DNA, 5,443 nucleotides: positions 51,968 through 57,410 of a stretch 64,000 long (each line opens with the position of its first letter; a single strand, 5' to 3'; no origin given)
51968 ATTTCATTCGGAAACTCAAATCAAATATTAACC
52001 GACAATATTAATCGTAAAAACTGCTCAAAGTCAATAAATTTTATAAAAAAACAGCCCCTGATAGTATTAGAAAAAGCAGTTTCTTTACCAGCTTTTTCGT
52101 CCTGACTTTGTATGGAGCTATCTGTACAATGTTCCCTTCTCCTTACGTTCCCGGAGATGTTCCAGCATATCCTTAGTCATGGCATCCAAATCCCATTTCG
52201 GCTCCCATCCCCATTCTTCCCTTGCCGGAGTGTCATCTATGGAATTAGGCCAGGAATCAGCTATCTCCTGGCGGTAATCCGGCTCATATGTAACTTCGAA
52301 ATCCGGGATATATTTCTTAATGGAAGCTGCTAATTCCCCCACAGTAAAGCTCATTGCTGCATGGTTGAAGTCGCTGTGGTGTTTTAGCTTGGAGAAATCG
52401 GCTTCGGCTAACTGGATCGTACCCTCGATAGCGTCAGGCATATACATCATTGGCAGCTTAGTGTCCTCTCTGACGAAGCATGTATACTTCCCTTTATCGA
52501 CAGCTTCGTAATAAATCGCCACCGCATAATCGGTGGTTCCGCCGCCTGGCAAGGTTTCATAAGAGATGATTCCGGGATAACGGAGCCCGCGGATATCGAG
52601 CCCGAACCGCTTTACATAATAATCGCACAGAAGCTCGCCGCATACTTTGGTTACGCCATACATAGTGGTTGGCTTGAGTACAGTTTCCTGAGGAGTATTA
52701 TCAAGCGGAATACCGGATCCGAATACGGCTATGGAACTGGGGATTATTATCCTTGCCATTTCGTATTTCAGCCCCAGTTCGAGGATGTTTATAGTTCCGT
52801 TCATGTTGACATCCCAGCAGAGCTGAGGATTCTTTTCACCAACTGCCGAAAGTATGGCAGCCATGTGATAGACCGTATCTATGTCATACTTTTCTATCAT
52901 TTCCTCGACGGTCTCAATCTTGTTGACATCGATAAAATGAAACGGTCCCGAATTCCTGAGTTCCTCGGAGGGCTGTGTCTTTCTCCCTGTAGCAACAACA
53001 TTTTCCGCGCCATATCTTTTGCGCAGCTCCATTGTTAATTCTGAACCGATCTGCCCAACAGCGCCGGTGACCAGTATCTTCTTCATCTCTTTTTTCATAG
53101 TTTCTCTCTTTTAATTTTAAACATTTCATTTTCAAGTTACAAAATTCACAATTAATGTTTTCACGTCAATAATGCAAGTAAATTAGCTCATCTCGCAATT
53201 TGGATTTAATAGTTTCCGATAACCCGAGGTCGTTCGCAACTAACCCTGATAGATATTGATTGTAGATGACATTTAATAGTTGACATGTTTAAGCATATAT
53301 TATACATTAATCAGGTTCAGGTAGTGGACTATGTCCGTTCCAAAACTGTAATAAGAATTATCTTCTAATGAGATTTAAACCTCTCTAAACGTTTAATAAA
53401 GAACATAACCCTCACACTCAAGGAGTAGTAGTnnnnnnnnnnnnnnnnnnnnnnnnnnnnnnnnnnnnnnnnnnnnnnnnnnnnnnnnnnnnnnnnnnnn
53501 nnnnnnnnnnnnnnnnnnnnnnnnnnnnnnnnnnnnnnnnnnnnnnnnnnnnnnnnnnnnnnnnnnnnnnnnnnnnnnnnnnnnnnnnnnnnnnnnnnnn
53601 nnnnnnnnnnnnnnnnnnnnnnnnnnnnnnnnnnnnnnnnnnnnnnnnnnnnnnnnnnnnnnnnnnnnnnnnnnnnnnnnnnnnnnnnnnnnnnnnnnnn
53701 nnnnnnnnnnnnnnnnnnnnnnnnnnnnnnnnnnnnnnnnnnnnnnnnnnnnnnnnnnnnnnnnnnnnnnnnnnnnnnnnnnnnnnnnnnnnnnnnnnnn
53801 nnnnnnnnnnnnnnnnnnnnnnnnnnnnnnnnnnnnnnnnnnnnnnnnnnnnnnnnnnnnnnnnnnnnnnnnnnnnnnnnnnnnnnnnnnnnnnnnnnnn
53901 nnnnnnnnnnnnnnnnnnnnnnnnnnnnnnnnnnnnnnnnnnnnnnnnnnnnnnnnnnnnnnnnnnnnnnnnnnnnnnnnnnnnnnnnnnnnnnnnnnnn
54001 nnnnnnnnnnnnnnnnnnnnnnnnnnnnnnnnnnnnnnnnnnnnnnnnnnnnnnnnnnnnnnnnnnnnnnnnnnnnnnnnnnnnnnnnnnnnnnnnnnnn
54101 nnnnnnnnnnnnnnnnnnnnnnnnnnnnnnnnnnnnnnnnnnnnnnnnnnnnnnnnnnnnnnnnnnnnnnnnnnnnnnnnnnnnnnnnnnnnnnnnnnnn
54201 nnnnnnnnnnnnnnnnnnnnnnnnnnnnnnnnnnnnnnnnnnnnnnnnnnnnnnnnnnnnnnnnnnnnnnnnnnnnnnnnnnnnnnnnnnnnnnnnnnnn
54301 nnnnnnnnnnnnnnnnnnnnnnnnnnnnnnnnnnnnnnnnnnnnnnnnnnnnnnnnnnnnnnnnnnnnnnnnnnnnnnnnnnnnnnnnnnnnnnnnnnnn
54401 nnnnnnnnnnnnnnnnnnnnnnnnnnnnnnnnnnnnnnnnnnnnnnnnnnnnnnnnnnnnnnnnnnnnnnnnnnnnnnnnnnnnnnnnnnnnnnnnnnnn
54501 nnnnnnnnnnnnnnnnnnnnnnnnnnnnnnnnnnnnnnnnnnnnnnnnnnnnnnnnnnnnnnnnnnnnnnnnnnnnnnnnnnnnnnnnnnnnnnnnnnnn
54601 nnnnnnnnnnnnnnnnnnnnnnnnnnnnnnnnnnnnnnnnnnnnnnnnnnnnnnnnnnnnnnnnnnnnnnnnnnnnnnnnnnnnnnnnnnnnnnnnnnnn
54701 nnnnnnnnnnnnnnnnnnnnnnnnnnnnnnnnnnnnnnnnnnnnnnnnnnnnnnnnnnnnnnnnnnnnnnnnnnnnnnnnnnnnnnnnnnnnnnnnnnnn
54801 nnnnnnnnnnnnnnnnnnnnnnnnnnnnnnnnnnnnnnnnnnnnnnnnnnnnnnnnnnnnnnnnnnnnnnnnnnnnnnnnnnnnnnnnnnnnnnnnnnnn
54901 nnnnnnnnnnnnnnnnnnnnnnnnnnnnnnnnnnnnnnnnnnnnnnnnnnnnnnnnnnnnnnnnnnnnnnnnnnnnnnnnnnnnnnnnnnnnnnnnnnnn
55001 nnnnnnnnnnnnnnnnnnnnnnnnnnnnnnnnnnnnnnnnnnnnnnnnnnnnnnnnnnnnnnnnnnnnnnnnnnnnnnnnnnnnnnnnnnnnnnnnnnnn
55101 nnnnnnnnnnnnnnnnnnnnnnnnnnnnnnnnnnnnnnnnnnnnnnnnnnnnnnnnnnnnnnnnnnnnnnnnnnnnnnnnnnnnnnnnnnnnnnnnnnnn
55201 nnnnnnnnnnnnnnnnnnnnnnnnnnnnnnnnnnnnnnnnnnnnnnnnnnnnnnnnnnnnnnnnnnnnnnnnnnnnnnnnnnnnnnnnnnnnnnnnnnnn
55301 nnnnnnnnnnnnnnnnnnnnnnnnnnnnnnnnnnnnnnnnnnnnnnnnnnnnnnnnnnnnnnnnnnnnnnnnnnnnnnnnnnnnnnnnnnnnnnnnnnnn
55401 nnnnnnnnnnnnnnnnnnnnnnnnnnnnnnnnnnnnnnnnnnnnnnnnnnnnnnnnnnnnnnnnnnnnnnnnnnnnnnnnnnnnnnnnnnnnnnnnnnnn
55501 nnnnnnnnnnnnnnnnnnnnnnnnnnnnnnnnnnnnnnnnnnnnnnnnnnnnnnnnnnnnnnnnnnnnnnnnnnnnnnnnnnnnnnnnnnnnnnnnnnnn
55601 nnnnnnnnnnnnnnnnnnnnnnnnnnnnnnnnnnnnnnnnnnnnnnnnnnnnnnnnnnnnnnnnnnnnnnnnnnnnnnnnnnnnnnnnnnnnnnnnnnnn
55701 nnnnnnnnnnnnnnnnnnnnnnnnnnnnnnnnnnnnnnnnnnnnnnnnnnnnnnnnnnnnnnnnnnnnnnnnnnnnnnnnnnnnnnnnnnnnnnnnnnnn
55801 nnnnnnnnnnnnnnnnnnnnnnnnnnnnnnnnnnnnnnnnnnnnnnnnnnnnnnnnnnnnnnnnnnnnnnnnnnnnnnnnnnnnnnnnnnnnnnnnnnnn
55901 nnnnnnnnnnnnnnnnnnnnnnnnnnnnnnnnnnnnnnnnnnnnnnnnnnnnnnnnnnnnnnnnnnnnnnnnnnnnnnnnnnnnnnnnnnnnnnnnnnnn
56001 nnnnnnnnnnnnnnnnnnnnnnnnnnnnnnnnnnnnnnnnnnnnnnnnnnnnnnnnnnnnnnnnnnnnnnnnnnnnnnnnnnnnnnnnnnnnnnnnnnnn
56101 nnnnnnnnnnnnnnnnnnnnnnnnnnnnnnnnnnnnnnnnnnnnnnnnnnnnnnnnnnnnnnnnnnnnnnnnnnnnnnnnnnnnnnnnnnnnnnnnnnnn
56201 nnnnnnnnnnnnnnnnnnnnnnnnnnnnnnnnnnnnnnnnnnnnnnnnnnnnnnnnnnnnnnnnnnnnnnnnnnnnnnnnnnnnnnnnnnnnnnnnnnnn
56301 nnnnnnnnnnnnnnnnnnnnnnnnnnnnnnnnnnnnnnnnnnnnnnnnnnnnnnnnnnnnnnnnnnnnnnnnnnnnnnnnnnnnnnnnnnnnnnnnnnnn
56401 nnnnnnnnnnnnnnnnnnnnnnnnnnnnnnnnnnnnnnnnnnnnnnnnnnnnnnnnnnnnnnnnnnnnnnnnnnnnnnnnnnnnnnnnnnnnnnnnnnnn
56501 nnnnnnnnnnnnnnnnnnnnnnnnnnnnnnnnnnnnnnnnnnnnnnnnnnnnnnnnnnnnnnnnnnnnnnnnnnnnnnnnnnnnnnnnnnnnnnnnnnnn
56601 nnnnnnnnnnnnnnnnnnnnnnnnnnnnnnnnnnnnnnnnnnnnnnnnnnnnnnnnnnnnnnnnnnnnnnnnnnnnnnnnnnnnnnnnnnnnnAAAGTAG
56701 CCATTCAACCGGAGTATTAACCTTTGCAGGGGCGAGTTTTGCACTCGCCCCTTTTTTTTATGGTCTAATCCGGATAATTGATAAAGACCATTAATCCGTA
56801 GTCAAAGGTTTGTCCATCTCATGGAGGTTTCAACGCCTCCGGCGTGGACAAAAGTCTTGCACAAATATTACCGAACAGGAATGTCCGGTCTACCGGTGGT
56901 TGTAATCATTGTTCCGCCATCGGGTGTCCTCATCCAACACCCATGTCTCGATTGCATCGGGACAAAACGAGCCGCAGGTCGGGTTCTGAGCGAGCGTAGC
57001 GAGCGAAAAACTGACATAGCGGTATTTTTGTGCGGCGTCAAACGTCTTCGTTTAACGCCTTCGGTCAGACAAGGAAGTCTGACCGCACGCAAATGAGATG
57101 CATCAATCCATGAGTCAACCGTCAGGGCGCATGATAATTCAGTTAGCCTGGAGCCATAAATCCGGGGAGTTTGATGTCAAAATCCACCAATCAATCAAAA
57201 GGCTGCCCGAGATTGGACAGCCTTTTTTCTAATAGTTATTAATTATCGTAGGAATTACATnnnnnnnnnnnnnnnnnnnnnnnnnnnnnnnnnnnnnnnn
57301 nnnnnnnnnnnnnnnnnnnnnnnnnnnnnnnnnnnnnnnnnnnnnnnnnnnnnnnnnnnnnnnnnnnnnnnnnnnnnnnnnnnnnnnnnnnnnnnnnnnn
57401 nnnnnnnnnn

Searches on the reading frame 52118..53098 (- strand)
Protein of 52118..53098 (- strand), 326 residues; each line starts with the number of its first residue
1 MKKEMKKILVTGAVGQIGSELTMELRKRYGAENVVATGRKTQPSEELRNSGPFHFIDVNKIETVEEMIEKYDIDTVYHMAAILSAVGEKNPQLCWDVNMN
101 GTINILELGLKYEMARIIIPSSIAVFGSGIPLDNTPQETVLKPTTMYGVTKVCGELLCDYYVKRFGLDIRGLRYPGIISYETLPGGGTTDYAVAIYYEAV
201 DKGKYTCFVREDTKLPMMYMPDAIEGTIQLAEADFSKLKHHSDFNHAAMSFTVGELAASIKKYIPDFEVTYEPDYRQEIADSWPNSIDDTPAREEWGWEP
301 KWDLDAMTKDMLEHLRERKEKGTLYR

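Call 12: search_protein_families(library=pfam, proteins=[window:52118-53098:-])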
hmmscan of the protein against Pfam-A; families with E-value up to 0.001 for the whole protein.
window:52118-53098:- (326 aa): 9 families
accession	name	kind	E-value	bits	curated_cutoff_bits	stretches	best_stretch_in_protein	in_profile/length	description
PF01370.27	Epimerase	-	4.3e-32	111.9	20.9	1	8-234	1-228/240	NAD dependent epimerase/dehydratase family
PF16363.11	GDP_Man_Dehyd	-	4e-25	89.4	27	1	9-169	1-175/332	GDP-mannose 4,6 dehydratase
PF04321.23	RmlD_sub_bind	-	1.8e-13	50.7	27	1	7-159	2-137/287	RmlD substrate binding domain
PF01073.25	3Beta_HSD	-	5.6e-13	49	22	1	9-151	1-150/280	3-beta hydroxysteroid dehydrogenase/isomerase family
PF02719.21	Polysacc_synt_2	-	1.9e-11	44.2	20.2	1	8-159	1-150/293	Polysaccharide biosynthesis protein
PF07993.18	NAD_binding_4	-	1.3e-08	34.7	20.1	1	72-214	88-245/258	Male sterility protein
PF08659.16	KR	-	6e-05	23.5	22.6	1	8-93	3-107/180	KR domain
PF13460.12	NAD_binding_10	-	9.1e-05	22.8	27.2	1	12-127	1-103/184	NAD(P)H-binding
PF00106.31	adh_short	-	0.00034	20.6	26.6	1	6-124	1-138/195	short chain dehydrogenase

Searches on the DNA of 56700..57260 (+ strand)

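Call 11: search_rna_families(source=window, start=56700, end=57260, threshold=evalue, max_evalue=10)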
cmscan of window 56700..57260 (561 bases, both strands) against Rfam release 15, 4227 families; matches with E-value up to 10: 18.
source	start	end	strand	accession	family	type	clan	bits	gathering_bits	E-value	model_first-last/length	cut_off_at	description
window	56700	56759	+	RF02869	ncS025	Gene; sRNA;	-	23.1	46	0.074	27-85/85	5'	Burkholderia sRNA 25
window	57156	57228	+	RF02057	STnc40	Gene; sRNA;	-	21.3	45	0.35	1-70/70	no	Salmonella enterica sRNA STnc40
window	56728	56819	-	RF02432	SpF25_sRNA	Gene; sRNA;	-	20.3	48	0.87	1-102/102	no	Streptococcus sRNA SpF25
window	56701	56766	+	RF00519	suhB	Gene; sRNA;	CL00108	19.2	41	0.17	1-77/77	no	Makes More Granules Regulator RNA (mmgR)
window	57189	57249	-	RF02075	STnc230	Gene; sRNA;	-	18.6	50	4.5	23-83/83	no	Enterobacterial sRNA STnc230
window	57199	57260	-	RF02844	RefA9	Gene; antisense;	-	18.3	49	3.5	1-64/64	no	Enterococcus sRNA A9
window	56722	56801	-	RF02059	STnc50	Gene; sRNA;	-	17.1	55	4.5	1-84/84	no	Salmonella enterica sRNA STnc40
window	56719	56805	-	RF02029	sraA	Gene; sRNA;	-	16.4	56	9.2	1-95/95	no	sraA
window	57177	57224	+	RF02844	RefA9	Gene; antisense;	-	16.2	49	9.4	1-64/64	no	Enterococcus sRNA A9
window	57178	57230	+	RF01859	Phe_leader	Cis-reg; leader;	-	16.1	55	6.2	1-125/125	no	Phenylalanine leader peptide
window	56700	56764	-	RF01808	MicX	Gene; sRNA;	-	15.6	75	0.58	1-71/194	3'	MicX Vibrio cholerae sRNA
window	56700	56760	+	RF02551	DapZ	Cis-reg;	-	15.3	56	6.3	19-78/78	5'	ABC transporter regulator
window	57140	57234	-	RF01575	DdR7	Gene; snRNA; snoRNA; CD-box;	-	15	80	3.5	1-98/98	no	Dictyostelium snoRNA Dd7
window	57167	57234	+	RF02056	STnc390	Gene; sRNA;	-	13.9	50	5.3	1-60/60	no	Salmonella sRNA STnc390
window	56700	56761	-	RF00516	ylbH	Cis-reg; leader;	-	13.8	50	2.1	1-64/122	3'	ylbH leader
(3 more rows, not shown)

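Call 94: search_dna_similar(query=window:56907-57131:+, collection=plasmids, mode=distant, max_evalue=0.01, max_rows=5)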
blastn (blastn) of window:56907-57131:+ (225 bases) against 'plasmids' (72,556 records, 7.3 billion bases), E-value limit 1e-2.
No match.

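Call 95: search_dna_similar(query=window:56907-57131:+, collection=phages, mode=distant, max_evalue=0.01, max_rows=5)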
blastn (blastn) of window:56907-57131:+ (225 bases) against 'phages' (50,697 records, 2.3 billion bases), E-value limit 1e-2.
No match.
